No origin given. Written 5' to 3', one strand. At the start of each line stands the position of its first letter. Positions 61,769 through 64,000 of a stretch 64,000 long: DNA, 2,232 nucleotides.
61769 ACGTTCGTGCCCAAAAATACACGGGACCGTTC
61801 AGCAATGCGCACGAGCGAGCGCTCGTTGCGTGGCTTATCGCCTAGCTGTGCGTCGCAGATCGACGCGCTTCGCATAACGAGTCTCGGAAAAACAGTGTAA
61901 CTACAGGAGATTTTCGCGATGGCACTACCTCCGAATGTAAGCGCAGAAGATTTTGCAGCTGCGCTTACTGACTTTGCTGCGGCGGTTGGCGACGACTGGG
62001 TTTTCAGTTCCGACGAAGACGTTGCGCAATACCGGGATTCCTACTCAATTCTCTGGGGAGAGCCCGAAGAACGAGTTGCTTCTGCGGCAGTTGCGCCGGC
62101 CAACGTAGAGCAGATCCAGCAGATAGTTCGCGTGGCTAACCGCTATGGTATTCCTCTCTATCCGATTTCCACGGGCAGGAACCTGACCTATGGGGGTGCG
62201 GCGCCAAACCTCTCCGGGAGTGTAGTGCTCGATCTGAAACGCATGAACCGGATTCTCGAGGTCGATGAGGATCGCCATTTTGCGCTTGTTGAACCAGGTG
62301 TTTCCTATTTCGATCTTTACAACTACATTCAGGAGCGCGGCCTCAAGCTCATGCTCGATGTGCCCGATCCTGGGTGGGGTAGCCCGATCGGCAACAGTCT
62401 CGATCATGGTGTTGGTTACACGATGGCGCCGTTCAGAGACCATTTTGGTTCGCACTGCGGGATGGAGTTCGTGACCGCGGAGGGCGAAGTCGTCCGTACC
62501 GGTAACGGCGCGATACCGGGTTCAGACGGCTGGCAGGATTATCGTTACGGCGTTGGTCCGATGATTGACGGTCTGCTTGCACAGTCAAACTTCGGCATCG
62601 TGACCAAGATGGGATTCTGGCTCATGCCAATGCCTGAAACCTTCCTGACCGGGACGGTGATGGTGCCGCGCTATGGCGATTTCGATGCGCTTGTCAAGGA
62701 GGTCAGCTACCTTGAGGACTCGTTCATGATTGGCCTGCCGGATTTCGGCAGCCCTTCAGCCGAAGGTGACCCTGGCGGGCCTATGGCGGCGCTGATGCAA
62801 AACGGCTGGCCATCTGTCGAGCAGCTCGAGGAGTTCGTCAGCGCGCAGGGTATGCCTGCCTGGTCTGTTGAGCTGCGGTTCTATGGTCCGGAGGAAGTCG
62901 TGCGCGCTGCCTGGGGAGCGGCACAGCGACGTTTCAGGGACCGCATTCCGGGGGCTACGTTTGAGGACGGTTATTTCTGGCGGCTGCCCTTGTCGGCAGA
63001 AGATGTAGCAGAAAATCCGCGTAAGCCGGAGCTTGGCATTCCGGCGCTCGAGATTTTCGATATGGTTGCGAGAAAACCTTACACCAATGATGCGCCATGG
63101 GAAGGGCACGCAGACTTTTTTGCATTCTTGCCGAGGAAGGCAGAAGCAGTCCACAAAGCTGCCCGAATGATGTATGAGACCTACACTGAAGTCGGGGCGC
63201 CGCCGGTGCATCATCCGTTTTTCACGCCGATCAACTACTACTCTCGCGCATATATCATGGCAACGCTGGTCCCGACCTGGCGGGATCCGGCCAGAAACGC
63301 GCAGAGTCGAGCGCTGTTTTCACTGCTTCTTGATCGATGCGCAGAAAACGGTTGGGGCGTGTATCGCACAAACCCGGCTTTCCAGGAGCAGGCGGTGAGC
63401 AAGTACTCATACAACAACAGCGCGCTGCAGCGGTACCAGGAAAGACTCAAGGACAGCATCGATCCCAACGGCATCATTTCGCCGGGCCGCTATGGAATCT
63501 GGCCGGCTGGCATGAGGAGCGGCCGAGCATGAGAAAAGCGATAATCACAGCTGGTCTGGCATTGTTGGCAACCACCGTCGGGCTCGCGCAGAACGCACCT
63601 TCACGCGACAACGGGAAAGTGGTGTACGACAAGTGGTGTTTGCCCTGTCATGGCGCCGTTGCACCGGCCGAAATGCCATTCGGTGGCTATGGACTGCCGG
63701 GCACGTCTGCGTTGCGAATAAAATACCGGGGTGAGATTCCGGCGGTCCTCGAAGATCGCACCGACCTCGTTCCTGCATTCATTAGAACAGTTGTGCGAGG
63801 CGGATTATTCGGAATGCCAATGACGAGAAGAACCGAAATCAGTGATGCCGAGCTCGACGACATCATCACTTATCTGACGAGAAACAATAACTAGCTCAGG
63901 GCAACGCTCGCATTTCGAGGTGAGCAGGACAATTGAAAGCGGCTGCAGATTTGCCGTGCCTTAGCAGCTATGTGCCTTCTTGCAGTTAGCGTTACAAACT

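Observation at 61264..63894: PCMH-like flavocytochrome c with a Tat-signal accessory protein: possible hitch-hiker export of a signal-less flavoprotein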

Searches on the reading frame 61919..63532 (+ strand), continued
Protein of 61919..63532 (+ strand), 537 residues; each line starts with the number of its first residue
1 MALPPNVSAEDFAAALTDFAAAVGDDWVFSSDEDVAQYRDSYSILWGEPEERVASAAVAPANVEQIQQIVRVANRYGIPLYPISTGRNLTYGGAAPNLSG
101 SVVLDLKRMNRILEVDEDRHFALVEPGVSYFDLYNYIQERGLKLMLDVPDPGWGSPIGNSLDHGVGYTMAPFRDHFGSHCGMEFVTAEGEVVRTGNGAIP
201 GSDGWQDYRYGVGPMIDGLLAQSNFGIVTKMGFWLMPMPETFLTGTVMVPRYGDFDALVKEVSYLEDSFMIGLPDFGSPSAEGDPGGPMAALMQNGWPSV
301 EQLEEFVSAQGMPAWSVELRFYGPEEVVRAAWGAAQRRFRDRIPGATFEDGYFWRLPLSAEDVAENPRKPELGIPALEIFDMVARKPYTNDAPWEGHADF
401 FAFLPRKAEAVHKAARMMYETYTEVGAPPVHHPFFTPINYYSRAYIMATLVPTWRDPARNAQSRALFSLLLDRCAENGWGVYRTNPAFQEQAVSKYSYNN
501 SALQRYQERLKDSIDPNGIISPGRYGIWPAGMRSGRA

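Call 53: get_annotated_region(hit=H21, flank=3000)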
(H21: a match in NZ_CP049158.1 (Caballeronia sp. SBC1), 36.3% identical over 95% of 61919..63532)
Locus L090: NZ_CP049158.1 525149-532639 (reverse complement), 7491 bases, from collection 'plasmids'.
description: Caballeronia sp. SBC1 plasmid pSBC1_2, complete sequence
organism: Caballeronia sp. SBC1 (NCBI taxid 2705548)
taxonomy: Bacteria; Pseudomonadota; Betaproteobacteria; Burkholderiales; Burkholderiaceae; Caballeronia; Caballeronia sp. SBC1
host: -; source: whole organism,soil; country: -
typing (MOB-suite, as given by PLSDB): mobilizable; relaxase MOBP
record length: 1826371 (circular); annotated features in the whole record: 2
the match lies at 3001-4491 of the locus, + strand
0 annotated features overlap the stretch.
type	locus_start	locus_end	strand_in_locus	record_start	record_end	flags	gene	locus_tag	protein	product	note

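Call 54: get_annotated_region(hit=H27, flank=3000)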
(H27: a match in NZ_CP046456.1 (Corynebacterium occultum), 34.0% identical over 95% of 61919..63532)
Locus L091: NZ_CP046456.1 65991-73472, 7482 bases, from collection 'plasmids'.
description: Corynebacterium occultum strain 2039 plasmid pCOCCU, complete sequence
organism: Corynebacterium occultum (NCBI taxid 2675219)
taxonomy: Bacteria; Actinomycetota; Actinomycetes; Mycobacteriales; Corynebacteriaceae; Corynebacterium; Corynebacterium occultum
host: -; source: pure culture,soil from a small paddock; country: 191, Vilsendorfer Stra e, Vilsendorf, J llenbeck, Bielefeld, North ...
typing (MOB-suite, as given by PLSDB): mobilizable; relaxase MOBF
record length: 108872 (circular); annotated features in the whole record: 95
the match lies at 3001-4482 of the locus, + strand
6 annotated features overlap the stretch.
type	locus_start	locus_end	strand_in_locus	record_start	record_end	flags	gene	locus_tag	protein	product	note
CDS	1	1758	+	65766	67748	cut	-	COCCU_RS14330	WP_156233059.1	acetoacetate--CoA ligase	GO:0019287 - isopentenyl diphosphate biosynthetic process, mevalonate pathway [Evidence IEA]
CDS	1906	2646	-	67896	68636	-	-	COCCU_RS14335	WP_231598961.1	SDR family oxidoreductase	-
CDS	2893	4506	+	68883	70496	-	-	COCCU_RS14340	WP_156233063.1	FAD-binding oxidoreductase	-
CDS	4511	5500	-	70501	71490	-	-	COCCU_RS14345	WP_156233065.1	helix-turn-helix domain-containing protein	GO:0006355 - regulation of DNA-templated transcription [Evidence IEA]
CDS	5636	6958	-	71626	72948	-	-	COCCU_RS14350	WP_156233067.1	NADH:flavin oxidoreductase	-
CDS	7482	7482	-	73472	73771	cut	-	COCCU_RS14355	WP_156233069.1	hypothetical protein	-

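Call 55: get_annotated_region(hit=H32, flank=3000)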
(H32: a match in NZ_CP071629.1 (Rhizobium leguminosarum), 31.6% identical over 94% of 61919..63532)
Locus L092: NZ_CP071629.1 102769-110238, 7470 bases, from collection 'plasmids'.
description: Rhizobium leguminosarum strain GLR17 plasmid p3, complete sequence
organism: Rhizobium leguminosarum (NCBI taxid 384)
taxonomy: Bacteria; Pseudomonadota; Alphaproteobacteria; Hyphomicrobiales; Rhizobiaceae; Rhizobium; Rhizobium leguminosarum
host: -; source: lentil; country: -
typing (MOB-suite, as given by PLSDB): conjugative; relaxase MOBP; mating-pair formation MPF_T
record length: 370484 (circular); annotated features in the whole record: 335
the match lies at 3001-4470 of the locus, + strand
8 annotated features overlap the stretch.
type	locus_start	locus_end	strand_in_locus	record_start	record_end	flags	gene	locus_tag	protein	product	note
CDS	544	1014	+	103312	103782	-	-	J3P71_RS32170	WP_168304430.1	alpha/beta hydrolase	-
CDS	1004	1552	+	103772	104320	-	-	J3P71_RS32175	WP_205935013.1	GYD domain-containing protein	-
CDS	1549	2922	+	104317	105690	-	glcF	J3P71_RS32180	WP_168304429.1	glycolate oxidase subunit GlcF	-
CDS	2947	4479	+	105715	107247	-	-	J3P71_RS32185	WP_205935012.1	FAD-binding oxidoreductase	-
CDS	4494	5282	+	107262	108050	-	-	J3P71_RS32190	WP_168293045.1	SDR family oxidoreductase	-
CDS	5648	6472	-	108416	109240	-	-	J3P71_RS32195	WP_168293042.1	alpha/beta hydrolase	-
CDS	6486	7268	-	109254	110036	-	-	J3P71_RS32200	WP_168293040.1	glucose 1-dehydrogenase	-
CDS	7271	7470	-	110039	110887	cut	-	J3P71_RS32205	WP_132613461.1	fumarylacetoacetate hydrolase family protein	-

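Call 56: get_annotated_region(hit=H33, flank=3000)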
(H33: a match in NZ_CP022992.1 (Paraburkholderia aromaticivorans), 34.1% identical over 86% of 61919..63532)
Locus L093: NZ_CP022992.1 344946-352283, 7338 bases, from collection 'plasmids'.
description: Paraburkholderia aromaticivorans strain BN5 plasmid pBN2, complete sequence
organism: Paraburkholderia aromaticivorans (NCBI taxid 2026199)
taxonomy: Bacteria; Pseudomonadota; Betaproteobacteria; Burkholderiales; Burkholderiaceae; Paraburkholderia; Paraburkholderia aromaticivorans
host: -; source: -; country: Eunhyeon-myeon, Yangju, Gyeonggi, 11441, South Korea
typing (MOB-suite, as given by PLSDB): non-mobilizable; mating-pair formation MPF_T
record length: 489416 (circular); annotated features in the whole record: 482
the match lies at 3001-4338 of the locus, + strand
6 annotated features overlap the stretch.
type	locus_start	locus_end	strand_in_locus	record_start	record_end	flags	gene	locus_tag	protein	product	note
CDS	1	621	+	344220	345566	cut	-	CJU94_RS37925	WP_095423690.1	aromatic acid/H+ symport family MFS transporter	-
CDS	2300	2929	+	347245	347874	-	-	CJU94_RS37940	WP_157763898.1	hypothetical protein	-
CDS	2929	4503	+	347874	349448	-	-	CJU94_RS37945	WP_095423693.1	FAD-binding oxidoreductase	-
CDS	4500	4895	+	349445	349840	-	-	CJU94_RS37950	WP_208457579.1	cytochrome c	-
CDS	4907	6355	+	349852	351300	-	-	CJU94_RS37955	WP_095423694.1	aldehyde dehydrogenase family protein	-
CDS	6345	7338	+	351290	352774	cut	-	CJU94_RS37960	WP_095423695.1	non-oxidative hydroxyarylic acid decarboxylases subunit C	-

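Call 69: find_related_loci(query=A4, collection=metagenome_contigs, flank=4000)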
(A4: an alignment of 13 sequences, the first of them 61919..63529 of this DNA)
Query A4 (537 aa) in metagenome_contigs; peptide patterns used: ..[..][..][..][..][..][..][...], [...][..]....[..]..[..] (x = any residue, [..] = any of these).
600 stretches matched a pattern (row limit reached: there are more); 538 encode a relative of the query (tblastn E <= 1e-3); the best 80 are kept; 80 distinct loci.
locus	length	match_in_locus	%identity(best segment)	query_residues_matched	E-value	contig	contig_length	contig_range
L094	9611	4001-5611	68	1-536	0e+0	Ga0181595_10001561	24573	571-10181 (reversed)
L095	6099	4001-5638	55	3-536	0e+0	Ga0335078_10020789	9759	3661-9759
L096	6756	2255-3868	54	1-537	0e+0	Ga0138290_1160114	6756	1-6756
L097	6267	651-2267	53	1-536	0e+0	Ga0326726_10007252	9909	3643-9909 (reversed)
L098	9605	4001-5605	54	3-537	0e+0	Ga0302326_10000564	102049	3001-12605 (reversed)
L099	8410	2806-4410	54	3-537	0e+0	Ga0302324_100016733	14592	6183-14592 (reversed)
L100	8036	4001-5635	54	3-536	0e+0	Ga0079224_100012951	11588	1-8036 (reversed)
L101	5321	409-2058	52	1-537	0e+0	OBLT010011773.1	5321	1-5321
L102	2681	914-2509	53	1-533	0e+0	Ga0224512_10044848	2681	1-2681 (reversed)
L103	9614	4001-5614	53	1-533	4e-177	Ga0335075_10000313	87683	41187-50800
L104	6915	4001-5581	52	1-534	1e-176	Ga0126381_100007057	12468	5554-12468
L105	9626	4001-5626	52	1-537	1e-176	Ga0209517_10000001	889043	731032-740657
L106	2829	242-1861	52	4-537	0e+0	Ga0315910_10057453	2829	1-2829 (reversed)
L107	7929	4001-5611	55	1-537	1e-174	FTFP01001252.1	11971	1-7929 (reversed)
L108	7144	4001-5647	52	1-536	2e-174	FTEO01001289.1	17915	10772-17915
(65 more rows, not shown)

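Call 79: find_homologous_proteins(query=A3, max_evalue=0.01)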
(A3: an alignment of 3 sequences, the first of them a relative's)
Query A3 (3 sequences) (182 aa, profile of the alignment): 50 proteins with E <= 0.01 among 8000 candidates.
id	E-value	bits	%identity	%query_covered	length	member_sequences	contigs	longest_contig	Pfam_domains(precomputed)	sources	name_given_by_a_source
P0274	4.3e-78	279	-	-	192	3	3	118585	-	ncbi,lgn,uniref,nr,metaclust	ncbi:hypothetical protein Sulku_2562 (plasmid) [Sulfuricurvum kujiense DSM 16994]|uniref:Twin-argini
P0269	1.7e-75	271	100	100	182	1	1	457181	-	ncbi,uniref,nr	ncbi:hypothetical protein [Massilia putida]|uniref:hypothetical protein n=1 Tax=Massilia putida TaxI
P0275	7.2e-70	252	-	-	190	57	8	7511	-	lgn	-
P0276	1.8e-63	232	-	-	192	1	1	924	-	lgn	-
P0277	9.0e-63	229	57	8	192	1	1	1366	-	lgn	-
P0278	2.0e-60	222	-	-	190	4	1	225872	-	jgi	-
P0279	3.2e-58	214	-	-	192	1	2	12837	-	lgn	-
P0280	4.2e-58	214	-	-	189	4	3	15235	-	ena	-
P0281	4.7e-58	214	27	23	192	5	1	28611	-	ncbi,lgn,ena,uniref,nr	ncbi:hypothetical protein [Sulfuricurvum sp.]|uniref:hypothetical protein n=1 Tax=Sulfuricurvum sp. 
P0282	1.8e-57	212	-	-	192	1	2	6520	-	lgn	-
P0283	3.3e-57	211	22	25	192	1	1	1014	-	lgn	-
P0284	4.1e-57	211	-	-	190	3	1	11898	PF10518.15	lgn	-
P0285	3.5e-56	208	-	-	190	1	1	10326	-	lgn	-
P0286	2.4e-55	205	-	-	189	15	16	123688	-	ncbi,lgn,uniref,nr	ncbi:hypothetical protein OLX02_16125 [Novosphingobium sp. KCTC 2891]|uniref:hypothetical protein n=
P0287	4.5e-54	201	-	-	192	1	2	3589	-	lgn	-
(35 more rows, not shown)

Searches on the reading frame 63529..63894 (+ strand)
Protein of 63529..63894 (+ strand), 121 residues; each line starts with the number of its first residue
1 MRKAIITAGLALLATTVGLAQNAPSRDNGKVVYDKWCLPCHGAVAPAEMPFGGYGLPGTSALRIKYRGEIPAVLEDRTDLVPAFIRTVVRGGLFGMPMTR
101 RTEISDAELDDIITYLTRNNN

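Call 3: search_protein_families(library=pfam, proteins=[window:63529-63894:+], max_evalue=0.01)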
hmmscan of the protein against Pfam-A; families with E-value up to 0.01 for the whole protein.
window:63529-63894:+ (121 aa): 2 families
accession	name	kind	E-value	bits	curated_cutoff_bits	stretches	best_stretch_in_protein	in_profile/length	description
PF13442.11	Cytochrome_CBB3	-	4.3e-10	40.2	27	1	27-116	4-68/68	Cytochrome C oxidase, cbb3-type, subunit III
PF00034.26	Cytochrom_C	-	0.00035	22.3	21.3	1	28-117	3-87/90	Cytochrome c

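Call 4: search_protein_families(library=ncbifam, proteins=[window:63529-63894:+], max_evalue=0.01)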
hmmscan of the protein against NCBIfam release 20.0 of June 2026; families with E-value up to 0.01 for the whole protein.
window:63529-63894:+ (121 aa): 2 families
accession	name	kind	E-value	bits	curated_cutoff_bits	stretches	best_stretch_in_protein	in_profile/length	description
TIGR00782.1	ccoP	equivalog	0.0031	16.9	179.95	1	25-46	106-127/285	cytochrome-c oxidase, cbb3-type subunit III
NF050122.1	bc1_QcrC_actin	exception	0.0067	15.8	200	0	23-45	38-60/253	cytochrome bc1 complex diheme cytochrome c subunit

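Call 78: search_solved_structures(query=window:63529-63891:+, max_evalue=0.01)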
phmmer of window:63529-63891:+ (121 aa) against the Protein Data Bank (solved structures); distinct sequences matched with E-value up to 0.01: 2.
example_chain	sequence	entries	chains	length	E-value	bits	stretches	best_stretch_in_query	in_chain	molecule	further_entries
8qk0_A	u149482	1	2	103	0.0071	19.6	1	9-42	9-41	Lipoprotein cytochrome c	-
1dii_C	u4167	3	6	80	0.0075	19.5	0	72-117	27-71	P-CRESOL METHYLHYDROXYLASE | 4-cresol dehydrogenase [hydroxylating] cytochrome c subunit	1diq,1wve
